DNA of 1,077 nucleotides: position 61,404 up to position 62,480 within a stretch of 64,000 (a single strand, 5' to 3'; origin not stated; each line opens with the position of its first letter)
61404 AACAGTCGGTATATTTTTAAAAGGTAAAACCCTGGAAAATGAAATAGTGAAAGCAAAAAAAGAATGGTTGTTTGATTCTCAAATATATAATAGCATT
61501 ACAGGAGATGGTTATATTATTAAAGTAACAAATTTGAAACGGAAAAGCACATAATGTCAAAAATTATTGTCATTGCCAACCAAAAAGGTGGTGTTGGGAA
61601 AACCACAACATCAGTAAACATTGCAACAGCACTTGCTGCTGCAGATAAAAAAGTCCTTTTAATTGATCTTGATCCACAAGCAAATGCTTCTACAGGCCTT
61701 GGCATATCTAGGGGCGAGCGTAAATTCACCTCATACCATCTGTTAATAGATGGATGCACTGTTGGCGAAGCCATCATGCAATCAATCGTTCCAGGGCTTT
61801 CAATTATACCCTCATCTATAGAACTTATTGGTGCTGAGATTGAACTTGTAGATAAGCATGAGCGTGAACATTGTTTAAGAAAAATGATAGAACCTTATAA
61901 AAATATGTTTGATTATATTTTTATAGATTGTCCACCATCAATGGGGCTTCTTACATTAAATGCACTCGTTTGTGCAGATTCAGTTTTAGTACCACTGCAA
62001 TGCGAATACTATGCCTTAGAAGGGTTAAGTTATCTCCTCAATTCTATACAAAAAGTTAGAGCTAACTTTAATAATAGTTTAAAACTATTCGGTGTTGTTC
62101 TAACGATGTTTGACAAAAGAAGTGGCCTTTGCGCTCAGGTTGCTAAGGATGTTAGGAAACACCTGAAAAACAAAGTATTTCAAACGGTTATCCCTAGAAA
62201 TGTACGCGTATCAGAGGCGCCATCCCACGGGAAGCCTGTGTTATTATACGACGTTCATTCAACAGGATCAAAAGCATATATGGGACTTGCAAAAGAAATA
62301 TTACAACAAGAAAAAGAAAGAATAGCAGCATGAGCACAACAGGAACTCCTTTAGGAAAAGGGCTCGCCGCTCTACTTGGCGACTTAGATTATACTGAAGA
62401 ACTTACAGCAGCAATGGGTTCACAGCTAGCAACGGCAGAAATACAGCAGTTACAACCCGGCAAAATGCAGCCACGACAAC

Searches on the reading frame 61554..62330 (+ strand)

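Call 19: search_protein_families(library=pfam, proteins=[window:61554-62330:+], max_evalue=0.001)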
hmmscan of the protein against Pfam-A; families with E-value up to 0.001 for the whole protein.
window:61554-62330:+ (259 aa): 8 families
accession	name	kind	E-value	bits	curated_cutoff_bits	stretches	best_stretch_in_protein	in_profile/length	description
PF13614.12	AAA_31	-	7.1e-67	225.2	27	1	2-177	1-176/177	AAA domain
PF01656.29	CbiA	-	9.1e-32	110.1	25.4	1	5-229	1-125/125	CobQ/CobB/MinD/ParA nucleotide binding domain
PF09140.17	MipZ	-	2e-14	54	20.7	1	4-44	2-42/262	ATPase MipZ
PF00142.24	Fer4_NifH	-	3.8e-12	46.7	25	1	10-46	7-43/271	4Fe-4S iron sulfur cluster binding proteins, NifH/frxC family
PF10609.15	ParA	-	6.3e-12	45.9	27.1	1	2-40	3-41/246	NUBPL iron-transfer P-loop NTPase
PF06564.18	CBP_BcsQ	-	2.3e-10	40.8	21.3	1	3-247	2-231/234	Cellulose biosynthesis protein BcsQ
PF02374.21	ArsA_ATPase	-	1e-08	35.2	24.3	1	6-46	4-44/305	Anion-transporting ATPase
PF00448.28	SRP54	-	0.00068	19.8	22.7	0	13-41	11-39/196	SRP54-type protein, GTPase domain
